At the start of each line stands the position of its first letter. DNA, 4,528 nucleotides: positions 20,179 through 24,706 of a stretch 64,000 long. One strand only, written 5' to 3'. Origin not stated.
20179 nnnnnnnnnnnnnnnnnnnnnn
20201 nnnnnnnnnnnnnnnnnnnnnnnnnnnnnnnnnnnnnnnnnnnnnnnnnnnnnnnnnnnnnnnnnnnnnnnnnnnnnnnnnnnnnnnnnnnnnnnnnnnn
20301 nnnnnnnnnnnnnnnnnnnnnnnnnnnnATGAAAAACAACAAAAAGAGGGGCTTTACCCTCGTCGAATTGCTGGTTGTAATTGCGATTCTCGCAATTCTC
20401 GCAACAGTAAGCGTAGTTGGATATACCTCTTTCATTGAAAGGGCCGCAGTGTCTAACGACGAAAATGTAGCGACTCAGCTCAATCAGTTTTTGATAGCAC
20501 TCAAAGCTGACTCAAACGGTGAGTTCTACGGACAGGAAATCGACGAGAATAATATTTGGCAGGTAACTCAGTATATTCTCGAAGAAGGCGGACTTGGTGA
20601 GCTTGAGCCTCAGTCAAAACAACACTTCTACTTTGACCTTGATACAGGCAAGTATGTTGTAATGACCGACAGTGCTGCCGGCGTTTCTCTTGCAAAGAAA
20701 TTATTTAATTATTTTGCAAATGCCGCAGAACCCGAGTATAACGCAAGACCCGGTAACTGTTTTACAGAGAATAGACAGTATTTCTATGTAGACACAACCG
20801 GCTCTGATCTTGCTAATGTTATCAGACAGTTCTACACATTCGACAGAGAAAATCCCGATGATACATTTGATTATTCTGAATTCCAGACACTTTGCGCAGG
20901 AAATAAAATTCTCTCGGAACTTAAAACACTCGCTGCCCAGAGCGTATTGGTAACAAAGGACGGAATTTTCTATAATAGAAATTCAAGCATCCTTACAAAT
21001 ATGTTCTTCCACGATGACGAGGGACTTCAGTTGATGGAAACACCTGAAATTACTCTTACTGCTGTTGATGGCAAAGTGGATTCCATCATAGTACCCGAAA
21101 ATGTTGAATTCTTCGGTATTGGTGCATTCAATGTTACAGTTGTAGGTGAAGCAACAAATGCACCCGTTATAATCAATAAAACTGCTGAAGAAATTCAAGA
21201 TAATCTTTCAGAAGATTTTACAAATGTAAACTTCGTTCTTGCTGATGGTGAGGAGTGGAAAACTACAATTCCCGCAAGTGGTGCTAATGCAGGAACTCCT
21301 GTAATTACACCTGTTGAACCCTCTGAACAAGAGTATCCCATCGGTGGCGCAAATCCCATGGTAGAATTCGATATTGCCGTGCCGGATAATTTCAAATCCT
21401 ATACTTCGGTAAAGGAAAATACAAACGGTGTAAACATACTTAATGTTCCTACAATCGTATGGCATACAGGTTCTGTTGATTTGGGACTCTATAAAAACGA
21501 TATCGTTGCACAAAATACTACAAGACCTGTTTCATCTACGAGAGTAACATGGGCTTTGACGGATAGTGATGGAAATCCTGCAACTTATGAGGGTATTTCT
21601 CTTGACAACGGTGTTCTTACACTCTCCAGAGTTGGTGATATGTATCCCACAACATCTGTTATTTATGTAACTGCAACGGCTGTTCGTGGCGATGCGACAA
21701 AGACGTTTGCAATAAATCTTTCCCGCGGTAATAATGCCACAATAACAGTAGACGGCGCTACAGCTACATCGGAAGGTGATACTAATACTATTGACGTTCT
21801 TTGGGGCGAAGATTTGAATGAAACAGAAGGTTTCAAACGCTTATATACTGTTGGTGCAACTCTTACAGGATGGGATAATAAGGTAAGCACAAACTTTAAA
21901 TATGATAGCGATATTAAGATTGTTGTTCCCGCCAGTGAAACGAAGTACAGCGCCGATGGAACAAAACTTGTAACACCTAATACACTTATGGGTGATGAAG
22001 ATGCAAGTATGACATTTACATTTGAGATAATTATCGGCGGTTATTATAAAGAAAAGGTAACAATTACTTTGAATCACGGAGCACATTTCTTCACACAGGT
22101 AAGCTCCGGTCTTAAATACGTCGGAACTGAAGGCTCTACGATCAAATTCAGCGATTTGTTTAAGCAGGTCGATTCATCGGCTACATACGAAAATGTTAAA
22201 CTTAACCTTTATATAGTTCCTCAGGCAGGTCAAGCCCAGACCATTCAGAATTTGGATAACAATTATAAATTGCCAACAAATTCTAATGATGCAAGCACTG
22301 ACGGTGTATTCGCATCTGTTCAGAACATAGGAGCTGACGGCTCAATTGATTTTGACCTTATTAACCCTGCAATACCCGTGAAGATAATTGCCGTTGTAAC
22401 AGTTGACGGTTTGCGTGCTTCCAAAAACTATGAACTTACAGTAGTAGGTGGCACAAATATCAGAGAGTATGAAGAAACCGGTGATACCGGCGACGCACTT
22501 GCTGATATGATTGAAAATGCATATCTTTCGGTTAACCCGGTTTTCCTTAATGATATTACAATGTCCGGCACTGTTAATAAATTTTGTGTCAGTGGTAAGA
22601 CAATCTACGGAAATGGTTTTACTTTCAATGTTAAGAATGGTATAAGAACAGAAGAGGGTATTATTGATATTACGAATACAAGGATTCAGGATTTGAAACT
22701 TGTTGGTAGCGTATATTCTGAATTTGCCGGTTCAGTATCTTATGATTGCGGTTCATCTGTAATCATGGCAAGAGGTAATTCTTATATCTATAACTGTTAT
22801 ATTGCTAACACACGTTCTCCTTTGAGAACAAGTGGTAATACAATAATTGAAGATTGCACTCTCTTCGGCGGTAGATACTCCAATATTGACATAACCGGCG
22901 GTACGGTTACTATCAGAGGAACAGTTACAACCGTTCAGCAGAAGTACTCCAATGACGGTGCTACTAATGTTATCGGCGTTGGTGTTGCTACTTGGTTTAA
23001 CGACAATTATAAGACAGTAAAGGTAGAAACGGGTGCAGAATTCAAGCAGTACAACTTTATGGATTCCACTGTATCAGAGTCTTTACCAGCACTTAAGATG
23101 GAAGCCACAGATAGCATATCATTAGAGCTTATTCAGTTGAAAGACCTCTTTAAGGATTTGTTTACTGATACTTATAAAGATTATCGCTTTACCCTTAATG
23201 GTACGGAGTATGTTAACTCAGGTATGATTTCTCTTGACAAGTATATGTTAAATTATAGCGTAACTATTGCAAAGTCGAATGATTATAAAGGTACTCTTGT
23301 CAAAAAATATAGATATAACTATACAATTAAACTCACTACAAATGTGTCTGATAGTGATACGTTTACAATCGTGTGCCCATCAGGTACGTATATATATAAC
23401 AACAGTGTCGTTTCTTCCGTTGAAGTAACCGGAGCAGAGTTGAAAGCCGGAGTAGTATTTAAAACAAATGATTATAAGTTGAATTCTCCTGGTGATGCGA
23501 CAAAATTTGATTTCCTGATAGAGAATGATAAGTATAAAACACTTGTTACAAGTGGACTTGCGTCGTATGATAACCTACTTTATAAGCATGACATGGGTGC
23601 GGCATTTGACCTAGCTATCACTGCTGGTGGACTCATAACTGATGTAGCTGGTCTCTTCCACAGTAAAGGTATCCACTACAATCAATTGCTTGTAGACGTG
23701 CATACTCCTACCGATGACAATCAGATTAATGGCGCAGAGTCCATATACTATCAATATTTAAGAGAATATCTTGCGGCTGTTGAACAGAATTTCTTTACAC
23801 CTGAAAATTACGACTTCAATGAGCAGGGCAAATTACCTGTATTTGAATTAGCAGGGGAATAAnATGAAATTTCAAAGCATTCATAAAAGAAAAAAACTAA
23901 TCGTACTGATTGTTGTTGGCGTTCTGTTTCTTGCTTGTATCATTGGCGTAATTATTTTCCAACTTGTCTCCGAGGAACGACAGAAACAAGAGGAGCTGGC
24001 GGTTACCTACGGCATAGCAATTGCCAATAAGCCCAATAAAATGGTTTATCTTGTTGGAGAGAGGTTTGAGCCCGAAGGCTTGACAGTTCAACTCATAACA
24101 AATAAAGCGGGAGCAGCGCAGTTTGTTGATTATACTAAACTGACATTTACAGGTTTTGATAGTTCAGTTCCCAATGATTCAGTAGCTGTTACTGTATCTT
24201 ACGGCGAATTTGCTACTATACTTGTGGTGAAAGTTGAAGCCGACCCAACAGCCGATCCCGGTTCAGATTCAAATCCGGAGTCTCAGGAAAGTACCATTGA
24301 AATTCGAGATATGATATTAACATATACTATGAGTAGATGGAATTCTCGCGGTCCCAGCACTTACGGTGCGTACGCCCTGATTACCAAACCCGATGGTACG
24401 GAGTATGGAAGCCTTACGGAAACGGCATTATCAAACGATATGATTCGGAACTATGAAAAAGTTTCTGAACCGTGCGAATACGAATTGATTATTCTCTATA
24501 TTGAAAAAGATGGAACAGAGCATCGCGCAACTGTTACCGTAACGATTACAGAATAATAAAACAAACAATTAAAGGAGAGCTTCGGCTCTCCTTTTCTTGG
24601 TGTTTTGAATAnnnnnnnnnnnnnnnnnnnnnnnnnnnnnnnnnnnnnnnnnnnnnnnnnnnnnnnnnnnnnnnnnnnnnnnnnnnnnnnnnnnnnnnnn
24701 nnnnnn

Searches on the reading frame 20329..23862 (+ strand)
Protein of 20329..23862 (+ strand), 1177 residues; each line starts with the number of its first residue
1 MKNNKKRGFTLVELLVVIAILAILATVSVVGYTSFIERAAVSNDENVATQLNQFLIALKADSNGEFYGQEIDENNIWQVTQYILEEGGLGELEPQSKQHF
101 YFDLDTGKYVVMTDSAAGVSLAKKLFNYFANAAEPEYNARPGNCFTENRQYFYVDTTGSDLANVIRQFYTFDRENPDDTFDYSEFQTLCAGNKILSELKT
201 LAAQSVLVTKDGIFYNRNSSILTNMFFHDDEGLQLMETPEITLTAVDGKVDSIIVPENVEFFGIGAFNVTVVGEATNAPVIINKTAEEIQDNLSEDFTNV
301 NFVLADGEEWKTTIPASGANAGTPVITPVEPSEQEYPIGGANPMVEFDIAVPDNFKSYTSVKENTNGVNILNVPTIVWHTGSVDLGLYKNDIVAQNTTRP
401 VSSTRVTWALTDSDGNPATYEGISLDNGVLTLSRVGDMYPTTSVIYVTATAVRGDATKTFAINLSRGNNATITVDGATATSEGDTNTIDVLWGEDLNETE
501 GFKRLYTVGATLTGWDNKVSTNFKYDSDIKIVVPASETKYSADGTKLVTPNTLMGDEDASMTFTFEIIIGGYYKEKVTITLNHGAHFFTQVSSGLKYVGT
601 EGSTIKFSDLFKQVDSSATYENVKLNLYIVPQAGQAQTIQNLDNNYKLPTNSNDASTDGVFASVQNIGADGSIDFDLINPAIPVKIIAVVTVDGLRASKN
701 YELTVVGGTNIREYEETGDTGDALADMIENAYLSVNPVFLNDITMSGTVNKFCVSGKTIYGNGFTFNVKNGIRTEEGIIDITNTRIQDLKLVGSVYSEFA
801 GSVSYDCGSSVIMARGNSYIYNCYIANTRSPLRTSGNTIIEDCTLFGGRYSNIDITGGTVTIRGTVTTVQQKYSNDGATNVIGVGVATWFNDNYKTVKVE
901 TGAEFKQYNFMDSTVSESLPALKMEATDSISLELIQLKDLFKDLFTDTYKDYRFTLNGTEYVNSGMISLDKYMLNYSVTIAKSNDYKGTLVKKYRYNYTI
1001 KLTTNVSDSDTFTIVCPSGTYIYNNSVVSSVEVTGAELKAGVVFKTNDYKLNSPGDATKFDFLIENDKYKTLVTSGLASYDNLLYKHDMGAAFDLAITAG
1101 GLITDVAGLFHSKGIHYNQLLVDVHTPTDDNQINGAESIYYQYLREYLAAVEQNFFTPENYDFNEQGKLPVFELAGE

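Call 5: search_protein_families(library=pfam, proteins=[window:20329-23862:+], max_evalue=0.01)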
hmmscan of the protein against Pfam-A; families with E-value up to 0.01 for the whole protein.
window:20329-23862:+ (1177 aa): 1 family
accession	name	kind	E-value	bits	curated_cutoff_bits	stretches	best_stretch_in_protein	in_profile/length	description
PF07963.17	N_methyl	-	1.4e-09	37.5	21.2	1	4-27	2-25/27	Prokaryotic N-terminal methylation motif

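Call 6: search_protein_families(library=ncbifam, proteins=[window:20329-23862:+], max_evalue=0.01)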
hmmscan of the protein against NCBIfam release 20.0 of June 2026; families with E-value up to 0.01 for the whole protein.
window:20329-23862:+ (1177 aa): 8 families
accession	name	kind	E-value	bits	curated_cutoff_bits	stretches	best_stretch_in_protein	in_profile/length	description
NF007862.0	PRK10574.1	equivalog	7.3e-09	35.9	138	1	4-42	2-40/145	prepilin peptidase-dependent pilin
TIGR02532.1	IV_pilin_GFxxxE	domain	6.1e-08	32.2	16.3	1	6-27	1-22/24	prepilin-type N-terminal cleavage/methylation domain-containing protein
NF007800.0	PRK10506.1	equivalog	5.9e-07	29.4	158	1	3-64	5-63/163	prepilin peptidase-dependent protein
TIGR01708.2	typeII_sec_gspH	equivalog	6.4e-06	26.3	80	1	7-82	2-75/169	type II secretion system minor pseudopilin GspH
NF041775.1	typeIV_PilA_Myxo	equivalog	9.4e-06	25.7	400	1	3-57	7-58/214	type IV pilin protein PilA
TIGR01710.1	typeII_sec_gspG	equivalog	0.0001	22.3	88.85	1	7-59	1-53/134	type II secretion system major pseudopilin GspG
NF041013.1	T4P_ComGE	equivalog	0.0015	18.6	49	1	4-45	1-42/83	competence type IV pilus minor pilin ComGE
TIGR02596.1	TIGR02596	subfamily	0.0024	18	70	1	9-37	1-29/196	Verru_Chthon cassette protein D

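Call 41: find_homologous_proteins(query=window:20329-23862:+, max_evalue=1e-10)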
Query window:20329-23862:+ (1177 aa): 188 proteins with E <= 1e-10 among 8000 candidates; the best 120 are listed.
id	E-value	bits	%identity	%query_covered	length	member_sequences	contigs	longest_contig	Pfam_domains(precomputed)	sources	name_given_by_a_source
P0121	0.0e+0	2628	100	100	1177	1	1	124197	PF07963.18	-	-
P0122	0.0e+0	2332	89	100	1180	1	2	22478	PF07963.18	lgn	-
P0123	0.0e+0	1248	54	100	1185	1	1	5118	PF07963.18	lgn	-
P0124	6.8e-266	903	51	82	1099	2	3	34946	PF07963.18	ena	-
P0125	8.4e-257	873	50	82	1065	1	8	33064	PF07963.18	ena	-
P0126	8.5e-231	787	42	99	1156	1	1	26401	PF07963.18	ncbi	-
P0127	1.4e-224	767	41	100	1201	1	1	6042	PF07963.18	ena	-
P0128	6.4e-212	725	50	37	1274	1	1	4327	PF07963.18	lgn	-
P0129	2.8e-191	656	38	98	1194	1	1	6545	PF07963.18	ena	-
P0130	2.5e-171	590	40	82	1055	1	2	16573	PF07963.18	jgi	-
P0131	1.3e-163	565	37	61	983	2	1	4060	PF07963.18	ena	-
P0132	5.4e-151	523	36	83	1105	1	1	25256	PF07963.18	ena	-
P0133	6.1e-147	510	36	61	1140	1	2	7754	PF07963.18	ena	-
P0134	1.0e-146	509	35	99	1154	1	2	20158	PF07963.18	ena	-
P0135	4.1e-141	490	35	99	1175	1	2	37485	PF07963.18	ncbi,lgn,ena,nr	ncbi:MAG: type II secretion system protein [Clostridia bacterium]|nr:type II secretion system protei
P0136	2.5e-140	488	35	99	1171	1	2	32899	PF07963.18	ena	-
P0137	3.7e-137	477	34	99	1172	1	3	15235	PF07963.18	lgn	-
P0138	2.9e-136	474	34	84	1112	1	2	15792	PF07963.18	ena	-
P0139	3.5e-134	467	36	82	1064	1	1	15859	PF07963.18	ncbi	-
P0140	1.2e-130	456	44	18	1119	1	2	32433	PF07963.18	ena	-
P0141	3.1e-128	448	34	99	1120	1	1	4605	PF07963.18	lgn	-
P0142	9.8e-128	446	43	41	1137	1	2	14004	PF07963.18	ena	-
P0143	1.6e-126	442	34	67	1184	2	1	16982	PF07963.18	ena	-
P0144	2.5e-124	435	41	41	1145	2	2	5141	PF07963.18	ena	-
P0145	9.6e-124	433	33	99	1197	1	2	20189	PF07963.18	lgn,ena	-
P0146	3.7e-123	431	35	82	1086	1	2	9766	PF07963.18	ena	-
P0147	4.3e-123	431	31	84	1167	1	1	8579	PF07963.18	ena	-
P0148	6.8e-123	430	35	82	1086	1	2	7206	PF07963.18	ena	-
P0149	8.5e-123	430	33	99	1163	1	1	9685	PF07963.18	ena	-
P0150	1.3e-122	429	31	85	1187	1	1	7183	PF07963.18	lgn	-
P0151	2.6e-122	428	39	41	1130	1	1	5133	PF07963.18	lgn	-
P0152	4.2e-122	427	39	20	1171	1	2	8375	PF07963.18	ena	-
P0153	6.1e-121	423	34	99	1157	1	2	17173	PF07963.18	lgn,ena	-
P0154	8.5e-121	423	38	51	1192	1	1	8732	PF07963.18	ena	-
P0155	5.9e-118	414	44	41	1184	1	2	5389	PF07963.18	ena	-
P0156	2.1e-117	412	32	99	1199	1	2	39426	PF07963.18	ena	-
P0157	2.4e-116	408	45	41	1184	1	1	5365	PF07963.18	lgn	-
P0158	1.3e-115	406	33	98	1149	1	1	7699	PF07963.18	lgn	-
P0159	4.2e-113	398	39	35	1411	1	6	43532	PF07963.18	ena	-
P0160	3.0e-112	395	33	99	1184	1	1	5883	PF07963.18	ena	-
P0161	5.3e-111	391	32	99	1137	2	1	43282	PF07963.18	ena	-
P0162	1.5e-110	389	40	41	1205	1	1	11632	PF07963.18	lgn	-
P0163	8.3e-107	377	32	99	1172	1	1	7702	PF07963.18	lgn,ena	-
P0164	7.6e-103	364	35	41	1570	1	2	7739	PF07963.18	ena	-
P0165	1.1e-100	356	31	83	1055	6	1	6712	PF07963.18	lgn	-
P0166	7.9e-100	354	46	25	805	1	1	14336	PF07963.18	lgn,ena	-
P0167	6.7e-99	350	33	81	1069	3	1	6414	PF07963.18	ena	-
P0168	1.4e-98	349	41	30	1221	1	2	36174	PF07963.18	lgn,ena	-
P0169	5.0e-97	344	33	79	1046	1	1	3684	PF07963.18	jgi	-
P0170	5.3e-96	341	33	83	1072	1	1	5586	PF07963.18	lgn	-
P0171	1.5e-95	339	33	84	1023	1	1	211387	PF07963.18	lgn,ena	-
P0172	2.4e-95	339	41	28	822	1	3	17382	PF07963.18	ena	-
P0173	4.5e-95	338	33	84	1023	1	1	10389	PF07963.18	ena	-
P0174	2.6e-94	335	32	83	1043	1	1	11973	PF07963.18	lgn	-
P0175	1.3e-93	333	33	82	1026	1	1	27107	PF07963.18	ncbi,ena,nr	ncbi:MAG: type II secretion system protein [Clostridia bacterium]|nr:type II secretion system protei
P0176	5.7e-93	331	39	36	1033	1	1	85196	PF07963.18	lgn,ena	-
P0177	6.1e-93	331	30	45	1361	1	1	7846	PF07963.18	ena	-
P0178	1.5e-91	326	32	82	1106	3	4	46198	PF07963.18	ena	-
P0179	3.2e-91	325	31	82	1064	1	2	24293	PF07963.18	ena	-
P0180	6.9e-91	324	30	43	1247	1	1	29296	PF07963.18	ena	-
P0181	2.1e-90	322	52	19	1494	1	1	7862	PF07963.18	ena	-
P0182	2.1e-90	322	33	84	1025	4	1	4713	PF07963.18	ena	-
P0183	4.5e-90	321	30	47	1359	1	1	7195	PF07963.18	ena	-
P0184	6.8e-90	321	32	81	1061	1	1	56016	PF07963.18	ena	-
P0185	6.8e-89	317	34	37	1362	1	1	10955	PF07963.18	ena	-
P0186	7.7e-89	317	30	82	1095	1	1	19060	PF07963.18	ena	-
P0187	1.0e-88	317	32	83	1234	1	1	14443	PF07963.18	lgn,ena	-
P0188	1.1e-86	310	35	40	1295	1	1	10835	PF07963.18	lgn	-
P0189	2.5e-84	302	33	41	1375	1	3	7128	PF07963.18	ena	-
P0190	4.5e-84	301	32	84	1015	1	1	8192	PF07963.18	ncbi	-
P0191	1.1e-83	300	32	83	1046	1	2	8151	PF07963.18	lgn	-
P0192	1.5e-83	300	33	39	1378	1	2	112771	PF07963.18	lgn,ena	-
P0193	3.1e-83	299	32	82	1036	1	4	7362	PF07963.18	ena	-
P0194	5.9e-83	298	40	26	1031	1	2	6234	PF07963.18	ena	-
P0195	4.1e-82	295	32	40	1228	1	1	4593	PF07963.18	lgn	-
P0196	1.2e-81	293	32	79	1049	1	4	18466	PF07963.18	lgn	-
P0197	5.3e-81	291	52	19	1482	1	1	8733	PF07963.18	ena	-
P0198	1.4e-80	290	29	82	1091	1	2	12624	PF07963.18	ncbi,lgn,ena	-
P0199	1.6e-80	290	31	82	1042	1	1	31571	PF07963.18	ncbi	-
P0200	4.5e-80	288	30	82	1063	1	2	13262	PF07963.18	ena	-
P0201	7.7e-80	287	42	26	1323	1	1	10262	PF07963.18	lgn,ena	-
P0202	8.7e-80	287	31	82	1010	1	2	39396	PF07963.18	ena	-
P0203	1.1e-79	287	30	82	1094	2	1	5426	PF07963.18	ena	-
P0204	1.7e-79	286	30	83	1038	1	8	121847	PF07963.18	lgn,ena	-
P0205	3.0e-79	285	33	40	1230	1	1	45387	PF07963.18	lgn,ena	-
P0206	3.7e-79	285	31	82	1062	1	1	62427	PF07963.18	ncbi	ncbi:MAG: type II secretion system protein [Eubacteriales bacterium]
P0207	7.3e-79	284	30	83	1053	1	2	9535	PF07963.18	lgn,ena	-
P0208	3.1e-78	282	36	40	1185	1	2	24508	PF07963.18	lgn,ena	-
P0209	3.4e-78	282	36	28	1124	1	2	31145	PF07963.18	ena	-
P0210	3.9e-78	282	29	61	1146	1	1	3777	PF07963.18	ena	-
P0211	4.0e-78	282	32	79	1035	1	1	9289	PF07963.18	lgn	-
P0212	6.2e-78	281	29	82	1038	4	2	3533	PF07963.18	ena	-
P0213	1.3e-77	280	31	82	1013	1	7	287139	PF07963.18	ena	-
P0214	1.4e-77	280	28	100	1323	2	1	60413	PF07963.18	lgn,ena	-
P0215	2.9e-77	279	30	81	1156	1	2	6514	PF07963.18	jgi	-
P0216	3.7e-77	278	30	82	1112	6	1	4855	PF07963.18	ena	-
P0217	1.6e-76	276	38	26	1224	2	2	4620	PF07963.18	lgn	-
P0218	3.8e-76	275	31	84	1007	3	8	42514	PF07963.18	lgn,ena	-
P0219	1.0e-75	274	37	30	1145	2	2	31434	PF07963.18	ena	-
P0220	1.1e-75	274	30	42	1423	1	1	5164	PF07963.18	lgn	-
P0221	1.6e-75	273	34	21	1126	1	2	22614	PF07963.18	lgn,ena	-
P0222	1.7e-75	273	34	40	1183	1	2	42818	PF07963.18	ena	-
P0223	5.1e-75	271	30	80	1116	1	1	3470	PF07963.18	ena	-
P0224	8.6e-75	271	30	82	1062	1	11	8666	PF07963.18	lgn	-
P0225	1.5e-74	270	31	40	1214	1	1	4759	PF07963.18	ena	-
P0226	2.2e-74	269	29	82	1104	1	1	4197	PF07963.18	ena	-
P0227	2.2e-74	269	38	25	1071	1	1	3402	PF07963.18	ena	-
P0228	3.6e-74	269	30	84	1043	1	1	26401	PF07963.18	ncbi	-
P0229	3.7e-74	269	49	23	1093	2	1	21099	PF07963.18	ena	-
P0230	3.7e-74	269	35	21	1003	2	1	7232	PF07963.18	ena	-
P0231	6.4e-74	268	29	82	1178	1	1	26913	PF07963.18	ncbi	-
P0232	9.9e-74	267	49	18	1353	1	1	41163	PF07963.18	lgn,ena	-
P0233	1.5e-73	267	30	83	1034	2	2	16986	PF07963.18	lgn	-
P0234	2.1e-73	266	39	29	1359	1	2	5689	PF07963.18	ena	-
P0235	4.1e-73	265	30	84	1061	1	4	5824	PF07963.18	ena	-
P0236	7.5e-73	264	30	82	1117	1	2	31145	PF07963.18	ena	-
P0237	7.7e-72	261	30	82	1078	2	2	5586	PF07963.18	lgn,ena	-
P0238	8.7e-72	261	29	82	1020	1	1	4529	PF07963.18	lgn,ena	-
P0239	1.5e-71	260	29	80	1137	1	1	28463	PF07963.18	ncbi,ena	-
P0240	5.0e-71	258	30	82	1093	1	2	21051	PF07963.18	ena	-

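Call 42: find_encoding_contigs(protein=P0122, flank=4000, max_places=6)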
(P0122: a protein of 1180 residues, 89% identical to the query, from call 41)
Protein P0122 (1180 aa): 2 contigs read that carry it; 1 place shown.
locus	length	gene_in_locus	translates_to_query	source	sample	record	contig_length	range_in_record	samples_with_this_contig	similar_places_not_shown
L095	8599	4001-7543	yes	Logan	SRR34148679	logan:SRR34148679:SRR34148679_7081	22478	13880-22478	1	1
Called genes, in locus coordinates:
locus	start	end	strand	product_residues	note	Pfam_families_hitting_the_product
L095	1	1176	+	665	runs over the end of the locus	PF08757:CotH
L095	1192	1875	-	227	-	PF25084:LbH_EIF2B, PF00132:Hexapep, PF25087:GMPPB_C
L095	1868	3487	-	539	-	PF01381:HTH_3, PF13560:HTH_31 (weak), PF02878:PGM_PMM_I, PF02879:PGM_PMM_II, PF02880:PGM_PMM_III, PF00408:PGM_PMM_IV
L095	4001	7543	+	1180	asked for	PF07963:N_methyl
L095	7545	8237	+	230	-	PF07523:Big_3 (weak)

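Call 43: find_encoding_contigs(protein=P0125, flank=4000, max_places=8)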
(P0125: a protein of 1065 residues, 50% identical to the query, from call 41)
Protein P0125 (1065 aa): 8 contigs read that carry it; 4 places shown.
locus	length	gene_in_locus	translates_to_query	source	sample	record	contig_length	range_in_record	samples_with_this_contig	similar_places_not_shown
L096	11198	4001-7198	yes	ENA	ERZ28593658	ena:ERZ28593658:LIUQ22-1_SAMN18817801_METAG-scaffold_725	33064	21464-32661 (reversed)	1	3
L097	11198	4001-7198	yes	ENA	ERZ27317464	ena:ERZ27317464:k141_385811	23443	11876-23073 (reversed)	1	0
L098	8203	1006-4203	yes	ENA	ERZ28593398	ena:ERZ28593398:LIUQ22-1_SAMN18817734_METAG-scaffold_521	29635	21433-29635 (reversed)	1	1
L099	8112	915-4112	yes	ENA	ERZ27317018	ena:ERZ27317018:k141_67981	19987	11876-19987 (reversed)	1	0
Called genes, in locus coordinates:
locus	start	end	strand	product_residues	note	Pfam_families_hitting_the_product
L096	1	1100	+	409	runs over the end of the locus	PF03215:Rad17 (weak), PF00005:ABC_tran, PF13304:AAA_21 (faint), PF17912:OB_MalK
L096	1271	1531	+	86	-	-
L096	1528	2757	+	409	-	PF00817:IMS, PF21999:IMS_HHH_1 (weak), PF11799:IMS_C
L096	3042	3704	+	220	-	PF14311:DUF4379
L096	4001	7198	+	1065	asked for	PF07963:N_methyl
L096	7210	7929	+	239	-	PF07523:Big_3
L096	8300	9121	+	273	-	PF01418:HTH_6, PF13580:SIS_2 (faint), PF01380:SIS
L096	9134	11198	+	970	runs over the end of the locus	PF03065:Glyco_hydro_57, PF01074:Glyco_hydro_38N, PF09261:Alpha-mann_mid, PF07748:Glyco_hydro_38C, PF17677:Glyco_hydro38C2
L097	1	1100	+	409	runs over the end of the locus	PF03215:Rad17 (weak), PF00005:ABC_tran, PF13304:AAA_21 (faint), PF17912:OB_MalK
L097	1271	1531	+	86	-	-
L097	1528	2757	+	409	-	PF00817:IMS, PF21999:IMS_HHH_1 (weak), PF11799:IMS_C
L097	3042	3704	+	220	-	PF14311:DUF4379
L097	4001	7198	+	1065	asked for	PF07963:N_methyl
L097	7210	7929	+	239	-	PF07523:Big_3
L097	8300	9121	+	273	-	PF01418:HTH_6, PF13580:SIS_2 (faint), PF01380:SIS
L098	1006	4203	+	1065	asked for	PF07963:N_methyl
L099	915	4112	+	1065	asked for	PF07963:N_methyl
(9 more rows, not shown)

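Call 62: search_protein_families(library=padloc, proteins=[window:20329-23862:+], max_evalue=0.001)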
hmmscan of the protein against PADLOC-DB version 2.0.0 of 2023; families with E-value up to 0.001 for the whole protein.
window:20329-23862:+ (1177 aa): 0 families

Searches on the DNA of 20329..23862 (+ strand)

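Call 48: search_rna_families(source=L095, start=3480, end=4020, threshold=evalue, max_evalue=1)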
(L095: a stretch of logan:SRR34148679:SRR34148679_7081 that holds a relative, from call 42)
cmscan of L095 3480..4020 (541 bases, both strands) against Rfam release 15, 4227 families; matches with E-value up to 1: 1.
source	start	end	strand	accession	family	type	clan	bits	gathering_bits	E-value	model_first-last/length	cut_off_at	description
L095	3936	3989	+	RF03059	raiA-hairpin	Gene; sRNA;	-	18.5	43.7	0.77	1-48/48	no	raiA-hairpin RNA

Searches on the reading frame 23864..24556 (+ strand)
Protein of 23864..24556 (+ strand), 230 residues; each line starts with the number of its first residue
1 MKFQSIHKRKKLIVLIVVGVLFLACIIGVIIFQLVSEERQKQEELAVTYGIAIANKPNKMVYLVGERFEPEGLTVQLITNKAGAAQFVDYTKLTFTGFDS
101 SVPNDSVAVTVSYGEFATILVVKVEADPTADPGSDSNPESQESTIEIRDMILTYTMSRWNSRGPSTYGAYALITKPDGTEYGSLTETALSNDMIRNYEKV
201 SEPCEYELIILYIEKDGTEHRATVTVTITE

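Call 5: search_protein_families(library=pfam, proteins=[window:23864-24556:+], max_evalue=0.01)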
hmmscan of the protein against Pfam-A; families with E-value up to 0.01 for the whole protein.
window:23864-24556:+ (230 aa): 1 family
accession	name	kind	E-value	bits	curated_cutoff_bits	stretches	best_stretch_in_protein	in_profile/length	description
PF07523.18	Big_3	-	9.1e-07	29.5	21.2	1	56-115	2-59/68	Bacterial Ig-like domain (group 3)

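Call 6: search_protein_families(library=ncbifam, proteins=[window:23864-24556:+], max_evalue=0.01)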
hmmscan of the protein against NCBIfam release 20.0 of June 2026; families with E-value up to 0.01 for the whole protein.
window:23864-24556:+ (230 aa): 2 families
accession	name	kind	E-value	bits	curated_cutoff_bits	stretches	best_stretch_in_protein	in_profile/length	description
NF006283.1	PRK08455.1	equivalog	0.0013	18.4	187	1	7-45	13-52/182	flagellar basal body-associated protein FliL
NF004285.1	PRK05696.1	equivalog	0.0056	16.5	179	1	7-46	15-53/171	flagellar basal body-associated protein FliL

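Call 62: search_protein_families(library=padloc, proteins=[window:23864-24556:+], max_evalue=0.001)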
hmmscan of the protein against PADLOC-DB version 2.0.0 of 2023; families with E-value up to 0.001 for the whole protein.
window:23864-24556:+ (230 aa): 0 families
